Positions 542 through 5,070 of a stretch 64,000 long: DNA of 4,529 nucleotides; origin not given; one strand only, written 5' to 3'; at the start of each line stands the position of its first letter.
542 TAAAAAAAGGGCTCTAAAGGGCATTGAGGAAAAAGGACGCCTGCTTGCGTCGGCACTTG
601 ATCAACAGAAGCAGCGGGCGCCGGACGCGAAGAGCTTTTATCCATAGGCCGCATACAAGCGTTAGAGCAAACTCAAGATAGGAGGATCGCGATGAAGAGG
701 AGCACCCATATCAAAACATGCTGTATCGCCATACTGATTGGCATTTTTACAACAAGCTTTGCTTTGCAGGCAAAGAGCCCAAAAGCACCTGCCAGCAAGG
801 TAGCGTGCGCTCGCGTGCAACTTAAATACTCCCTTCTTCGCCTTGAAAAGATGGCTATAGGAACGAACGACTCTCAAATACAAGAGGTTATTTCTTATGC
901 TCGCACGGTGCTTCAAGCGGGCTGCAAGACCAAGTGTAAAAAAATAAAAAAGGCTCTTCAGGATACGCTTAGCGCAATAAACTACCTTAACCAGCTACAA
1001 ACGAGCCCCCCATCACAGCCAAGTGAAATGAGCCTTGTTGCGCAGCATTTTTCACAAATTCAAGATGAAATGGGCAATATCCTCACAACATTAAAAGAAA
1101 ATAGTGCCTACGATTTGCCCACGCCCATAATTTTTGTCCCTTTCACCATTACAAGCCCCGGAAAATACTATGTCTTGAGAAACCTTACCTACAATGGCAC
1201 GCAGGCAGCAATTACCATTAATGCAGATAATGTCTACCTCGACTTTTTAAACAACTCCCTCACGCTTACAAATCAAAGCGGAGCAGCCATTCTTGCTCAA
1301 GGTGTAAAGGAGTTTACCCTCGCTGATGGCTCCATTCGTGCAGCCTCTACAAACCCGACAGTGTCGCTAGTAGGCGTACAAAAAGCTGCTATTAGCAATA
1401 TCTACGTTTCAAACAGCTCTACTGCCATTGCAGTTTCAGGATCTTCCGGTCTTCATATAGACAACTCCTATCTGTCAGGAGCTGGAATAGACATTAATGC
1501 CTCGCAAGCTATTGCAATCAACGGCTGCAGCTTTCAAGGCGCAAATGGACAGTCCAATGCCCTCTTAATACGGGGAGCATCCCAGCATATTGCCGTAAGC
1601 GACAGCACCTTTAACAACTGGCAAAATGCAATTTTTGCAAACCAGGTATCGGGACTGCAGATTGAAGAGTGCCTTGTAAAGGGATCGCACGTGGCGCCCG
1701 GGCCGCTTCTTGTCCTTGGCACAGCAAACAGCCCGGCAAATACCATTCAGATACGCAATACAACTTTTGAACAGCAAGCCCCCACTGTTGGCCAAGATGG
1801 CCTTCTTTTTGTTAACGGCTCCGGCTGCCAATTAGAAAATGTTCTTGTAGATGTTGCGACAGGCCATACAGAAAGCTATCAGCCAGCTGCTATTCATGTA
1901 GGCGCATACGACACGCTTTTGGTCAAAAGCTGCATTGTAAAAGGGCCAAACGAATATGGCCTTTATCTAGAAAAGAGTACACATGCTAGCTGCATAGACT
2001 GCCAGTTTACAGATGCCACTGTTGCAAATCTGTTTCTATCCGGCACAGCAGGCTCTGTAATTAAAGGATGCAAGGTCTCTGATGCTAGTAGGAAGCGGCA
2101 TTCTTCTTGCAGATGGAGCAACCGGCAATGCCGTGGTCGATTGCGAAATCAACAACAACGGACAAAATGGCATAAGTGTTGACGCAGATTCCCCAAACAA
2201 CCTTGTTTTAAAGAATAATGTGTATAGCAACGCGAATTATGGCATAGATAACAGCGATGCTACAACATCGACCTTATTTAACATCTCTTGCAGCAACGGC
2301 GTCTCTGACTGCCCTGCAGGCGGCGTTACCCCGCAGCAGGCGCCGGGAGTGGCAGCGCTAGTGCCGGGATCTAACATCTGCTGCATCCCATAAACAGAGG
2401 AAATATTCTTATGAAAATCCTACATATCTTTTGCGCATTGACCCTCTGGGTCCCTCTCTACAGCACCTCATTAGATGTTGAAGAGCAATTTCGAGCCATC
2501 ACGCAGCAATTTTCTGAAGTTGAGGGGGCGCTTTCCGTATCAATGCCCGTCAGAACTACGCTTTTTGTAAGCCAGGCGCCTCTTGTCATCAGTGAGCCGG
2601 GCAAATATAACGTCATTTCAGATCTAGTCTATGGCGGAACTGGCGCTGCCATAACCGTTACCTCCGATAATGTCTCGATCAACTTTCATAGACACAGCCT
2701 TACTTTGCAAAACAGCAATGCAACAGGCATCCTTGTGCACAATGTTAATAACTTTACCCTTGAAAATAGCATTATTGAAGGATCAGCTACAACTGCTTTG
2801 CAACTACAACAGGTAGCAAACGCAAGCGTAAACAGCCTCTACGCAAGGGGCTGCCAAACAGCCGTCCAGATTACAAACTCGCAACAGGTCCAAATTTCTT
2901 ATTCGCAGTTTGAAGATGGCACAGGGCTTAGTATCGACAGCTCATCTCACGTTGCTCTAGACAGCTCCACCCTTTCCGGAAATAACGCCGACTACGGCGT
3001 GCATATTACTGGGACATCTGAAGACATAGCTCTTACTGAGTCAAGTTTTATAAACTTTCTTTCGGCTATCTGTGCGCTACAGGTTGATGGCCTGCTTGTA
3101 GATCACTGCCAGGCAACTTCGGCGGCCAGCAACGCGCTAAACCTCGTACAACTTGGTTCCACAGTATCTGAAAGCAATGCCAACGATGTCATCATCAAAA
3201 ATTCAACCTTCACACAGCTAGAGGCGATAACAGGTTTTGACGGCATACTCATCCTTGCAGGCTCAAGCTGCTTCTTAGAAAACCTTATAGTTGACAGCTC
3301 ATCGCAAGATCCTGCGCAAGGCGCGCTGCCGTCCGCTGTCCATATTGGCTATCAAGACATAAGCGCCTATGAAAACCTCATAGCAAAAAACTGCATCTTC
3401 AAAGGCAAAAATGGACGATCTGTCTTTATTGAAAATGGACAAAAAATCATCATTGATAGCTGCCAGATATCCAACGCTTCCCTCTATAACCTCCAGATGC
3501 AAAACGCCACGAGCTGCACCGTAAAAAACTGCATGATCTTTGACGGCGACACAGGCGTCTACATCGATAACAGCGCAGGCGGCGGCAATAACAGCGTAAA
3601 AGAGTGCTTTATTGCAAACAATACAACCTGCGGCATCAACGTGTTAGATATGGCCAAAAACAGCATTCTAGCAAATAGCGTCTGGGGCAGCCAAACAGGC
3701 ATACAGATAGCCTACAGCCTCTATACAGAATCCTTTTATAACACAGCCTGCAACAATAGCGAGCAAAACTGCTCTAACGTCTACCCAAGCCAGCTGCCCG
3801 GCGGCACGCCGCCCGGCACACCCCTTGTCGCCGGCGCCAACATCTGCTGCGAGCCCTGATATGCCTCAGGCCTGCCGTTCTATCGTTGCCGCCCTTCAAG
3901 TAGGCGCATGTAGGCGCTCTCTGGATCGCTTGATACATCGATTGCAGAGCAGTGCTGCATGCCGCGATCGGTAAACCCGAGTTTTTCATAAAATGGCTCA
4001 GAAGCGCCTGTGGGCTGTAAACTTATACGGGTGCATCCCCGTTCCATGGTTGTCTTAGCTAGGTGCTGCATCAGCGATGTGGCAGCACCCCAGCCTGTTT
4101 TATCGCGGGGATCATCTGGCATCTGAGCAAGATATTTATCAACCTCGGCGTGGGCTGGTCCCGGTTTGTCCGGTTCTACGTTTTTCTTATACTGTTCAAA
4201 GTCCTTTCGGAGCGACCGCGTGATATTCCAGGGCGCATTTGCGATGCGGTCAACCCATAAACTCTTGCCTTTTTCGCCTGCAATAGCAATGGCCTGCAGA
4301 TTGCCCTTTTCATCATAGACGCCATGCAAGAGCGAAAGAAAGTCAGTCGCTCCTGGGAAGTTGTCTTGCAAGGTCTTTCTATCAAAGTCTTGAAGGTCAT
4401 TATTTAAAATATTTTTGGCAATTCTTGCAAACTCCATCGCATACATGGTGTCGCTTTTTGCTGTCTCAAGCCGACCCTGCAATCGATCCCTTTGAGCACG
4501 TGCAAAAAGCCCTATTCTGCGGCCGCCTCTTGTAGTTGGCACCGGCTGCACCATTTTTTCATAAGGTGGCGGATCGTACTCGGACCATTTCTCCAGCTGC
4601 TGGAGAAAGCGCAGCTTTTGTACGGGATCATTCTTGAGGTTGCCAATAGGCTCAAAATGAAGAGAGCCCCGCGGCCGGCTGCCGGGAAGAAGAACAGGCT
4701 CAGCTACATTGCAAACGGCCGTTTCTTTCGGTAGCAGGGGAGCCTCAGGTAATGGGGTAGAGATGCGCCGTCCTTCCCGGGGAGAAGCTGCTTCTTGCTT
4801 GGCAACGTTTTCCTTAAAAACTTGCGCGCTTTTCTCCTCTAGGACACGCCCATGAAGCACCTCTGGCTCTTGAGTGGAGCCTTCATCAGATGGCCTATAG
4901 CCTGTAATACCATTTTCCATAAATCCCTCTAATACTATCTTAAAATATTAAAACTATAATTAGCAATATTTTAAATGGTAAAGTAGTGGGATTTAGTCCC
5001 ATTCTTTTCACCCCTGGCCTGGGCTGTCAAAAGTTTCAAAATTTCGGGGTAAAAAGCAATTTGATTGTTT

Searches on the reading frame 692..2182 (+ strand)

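Call 28: search_protein_families(library=pfam, proteins=[window:692-2182:+], max_evalue=0.0001)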
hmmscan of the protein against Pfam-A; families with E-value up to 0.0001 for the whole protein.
window:692-2182:+ (496 aa): 3 families
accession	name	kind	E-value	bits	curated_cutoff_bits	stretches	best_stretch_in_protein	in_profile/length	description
PF13229.12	Beta_helix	-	2e-15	57.2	25.9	2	225-383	4-155/158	Right handed beta helix region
PF05048.19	NosD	-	1.7e-08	34.6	23.6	0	220-330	15-124/212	Periplasmic copper-binding protein (NosD)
PF12708.12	Pect-lyase_RHGA_epim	-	4.7e-06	27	27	0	350-465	98-208/213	Rhamnogalacturonase A/epimerase, pectate lyase-like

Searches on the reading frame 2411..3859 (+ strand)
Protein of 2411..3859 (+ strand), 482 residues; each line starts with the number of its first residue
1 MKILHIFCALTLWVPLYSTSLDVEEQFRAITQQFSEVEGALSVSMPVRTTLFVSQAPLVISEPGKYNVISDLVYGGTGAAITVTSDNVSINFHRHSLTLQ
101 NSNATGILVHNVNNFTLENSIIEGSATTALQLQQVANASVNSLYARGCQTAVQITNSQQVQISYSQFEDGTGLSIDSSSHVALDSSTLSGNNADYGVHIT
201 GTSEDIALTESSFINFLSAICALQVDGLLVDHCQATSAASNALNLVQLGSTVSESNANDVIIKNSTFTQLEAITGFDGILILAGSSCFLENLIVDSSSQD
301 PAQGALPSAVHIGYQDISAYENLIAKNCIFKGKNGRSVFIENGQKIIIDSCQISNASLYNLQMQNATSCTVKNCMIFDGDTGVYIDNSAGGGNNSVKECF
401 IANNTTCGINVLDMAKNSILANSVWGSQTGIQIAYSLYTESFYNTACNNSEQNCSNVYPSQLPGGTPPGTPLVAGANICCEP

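Call 28: search_protein_families(library=pfam, proteins=[window:2411-3859:+], max_evalue=0.0001)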
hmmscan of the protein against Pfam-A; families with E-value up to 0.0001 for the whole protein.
window:2411-3859:+ (482 aa): 2 families
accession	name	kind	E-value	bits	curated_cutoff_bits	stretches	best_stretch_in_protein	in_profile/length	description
PF13229.12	Beta_helix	-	1.3e-26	93.6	25.9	3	254-422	5-156/158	Right handed beta helix region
PF05048.19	NosD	-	2e-13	50.7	23.6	2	322-449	27-149/212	Periplasmic copper-binding protein (NosD)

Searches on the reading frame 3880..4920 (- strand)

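Call 28: search_protein_families(library=pfam, proteins=[window:3880-4920:-], max_evalue=0.0001)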
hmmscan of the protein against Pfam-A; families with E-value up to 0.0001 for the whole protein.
window:3880-4920:- (346 aa): 1 family
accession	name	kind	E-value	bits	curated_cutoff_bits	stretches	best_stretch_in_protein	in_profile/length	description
PF00583.31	Acetyltransf_1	-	7e-05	23.5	20.7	0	278-316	75-116/116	Acetyltransferase (GNAT) family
